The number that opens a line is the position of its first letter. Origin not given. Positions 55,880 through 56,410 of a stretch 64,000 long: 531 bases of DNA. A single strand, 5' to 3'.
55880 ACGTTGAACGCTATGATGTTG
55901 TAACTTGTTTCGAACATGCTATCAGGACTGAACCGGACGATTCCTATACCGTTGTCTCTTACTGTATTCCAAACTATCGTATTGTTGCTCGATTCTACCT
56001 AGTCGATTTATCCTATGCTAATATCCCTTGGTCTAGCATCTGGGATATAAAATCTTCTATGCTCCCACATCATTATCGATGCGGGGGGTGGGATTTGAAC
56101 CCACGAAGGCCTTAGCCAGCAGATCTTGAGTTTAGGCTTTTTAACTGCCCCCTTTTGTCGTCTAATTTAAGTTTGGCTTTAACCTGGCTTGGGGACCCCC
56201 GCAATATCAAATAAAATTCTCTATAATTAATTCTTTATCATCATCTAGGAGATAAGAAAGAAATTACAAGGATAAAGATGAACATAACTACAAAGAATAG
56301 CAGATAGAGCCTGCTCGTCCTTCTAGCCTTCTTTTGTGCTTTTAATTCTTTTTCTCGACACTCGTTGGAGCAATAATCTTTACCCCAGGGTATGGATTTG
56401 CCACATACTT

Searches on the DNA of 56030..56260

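Call 90: search_rna_families(source=window, start=56030, end=56260, threshold=evalue, max_evalue=1)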
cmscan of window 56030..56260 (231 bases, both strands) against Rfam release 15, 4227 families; matches with E-value up to 1: 2.
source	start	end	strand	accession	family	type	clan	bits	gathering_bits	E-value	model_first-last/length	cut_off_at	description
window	56214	56249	-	RF00287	SNORD44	Gene; snRNA; snoRNA; CD-box;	CL00060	17.5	40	0.25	1-61/61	no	Small nucleolar RNA SNORD44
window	56087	56260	-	RF00023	tmRNA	Gene;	CL00001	14.3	47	0.00043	186-374/374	5'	transfer-messenger RNA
